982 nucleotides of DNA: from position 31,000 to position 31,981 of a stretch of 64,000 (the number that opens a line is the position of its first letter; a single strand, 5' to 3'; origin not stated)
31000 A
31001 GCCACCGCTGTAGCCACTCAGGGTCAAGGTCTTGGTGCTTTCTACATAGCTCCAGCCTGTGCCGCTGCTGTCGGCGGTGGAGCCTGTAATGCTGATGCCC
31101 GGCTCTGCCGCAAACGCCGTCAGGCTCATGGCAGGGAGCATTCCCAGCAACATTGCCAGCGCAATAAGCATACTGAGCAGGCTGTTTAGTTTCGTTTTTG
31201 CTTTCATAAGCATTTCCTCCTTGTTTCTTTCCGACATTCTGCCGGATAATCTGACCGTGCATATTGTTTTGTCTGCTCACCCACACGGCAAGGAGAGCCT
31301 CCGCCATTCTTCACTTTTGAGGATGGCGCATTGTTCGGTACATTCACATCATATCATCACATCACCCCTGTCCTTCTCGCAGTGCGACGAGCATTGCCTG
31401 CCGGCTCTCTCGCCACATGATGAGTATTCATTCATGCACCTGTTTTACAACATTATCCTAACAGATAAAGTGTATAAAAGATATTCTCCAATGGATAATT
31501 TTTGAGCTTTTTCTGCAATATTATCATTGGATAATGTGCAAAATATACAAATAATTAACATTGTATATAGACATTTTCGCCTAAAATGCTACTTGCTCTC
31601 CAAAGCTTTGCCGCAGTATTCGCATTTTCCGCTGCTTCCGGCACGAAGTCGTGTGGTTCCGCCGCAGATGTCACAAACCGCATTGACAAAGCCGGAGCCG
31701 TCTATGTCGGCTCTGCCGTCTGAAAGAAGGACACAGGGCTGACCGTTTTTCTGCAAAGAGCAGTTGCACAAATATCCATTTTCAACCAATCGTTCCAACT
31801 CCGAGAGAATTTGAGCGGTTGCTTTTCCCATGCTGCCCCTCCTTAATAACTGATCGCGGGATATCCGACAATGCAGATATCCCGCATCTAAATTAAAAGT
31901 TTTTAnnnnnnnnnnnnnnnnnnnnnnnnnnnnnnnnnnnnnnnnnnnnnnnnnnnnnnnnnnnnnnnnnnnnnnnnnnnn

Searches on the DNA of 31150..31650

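Call 16: search_rna_families(source=window, start=31150, end=31650, threshold=evalue, max_evalue=1)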
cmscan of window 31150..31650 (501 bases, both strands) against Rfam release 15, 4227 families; matches with E-value up to 1: 0.
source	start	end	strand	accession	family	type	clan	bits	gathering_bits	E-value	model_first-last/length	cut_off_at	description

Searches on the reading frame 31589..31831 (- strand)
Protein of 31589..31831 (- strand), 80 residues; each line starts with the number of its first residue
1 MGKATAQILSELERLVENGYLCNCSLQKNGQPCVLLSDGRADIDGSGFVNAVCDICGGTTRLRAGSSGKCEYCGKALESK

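Call 7: search_protein_families(library=pfam, proteins=[window:31589-31831:-], max_evalue=0.01)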
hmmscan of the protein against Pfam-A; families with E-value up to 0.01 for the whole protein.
window:31589-31831:- (80 aa): 0 families

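Call 17: find_encoding_contigs(protein=window:31589-31831:-, flank=6000, max_places=10)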
Protein window:31589-31831:- (80 aa): 1 contig read that carries it; 1 place shown.
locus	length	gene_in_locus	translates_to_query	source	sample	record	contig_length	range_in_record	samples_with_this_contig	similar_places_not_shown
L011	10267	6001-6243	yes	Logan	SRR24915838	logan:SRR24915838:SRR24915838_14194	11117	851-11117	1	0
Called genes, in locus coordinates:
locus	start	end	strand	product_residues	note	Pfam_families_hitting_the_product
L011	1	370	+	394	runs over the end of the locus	PF13306:LRR_5, PF00395:SLH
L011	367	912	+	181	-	-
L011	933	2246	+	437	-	PF13421:Band_7_1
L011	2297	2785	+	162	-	PF22043:DUF6935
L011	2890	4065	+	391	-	PF13513:HEAT_EZ (faint), PF02985:HEAT (faint), PF13646:HEAT_2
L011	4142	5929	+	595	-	PF00395:SLH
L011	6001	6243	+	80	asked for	-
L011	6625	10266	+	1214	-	?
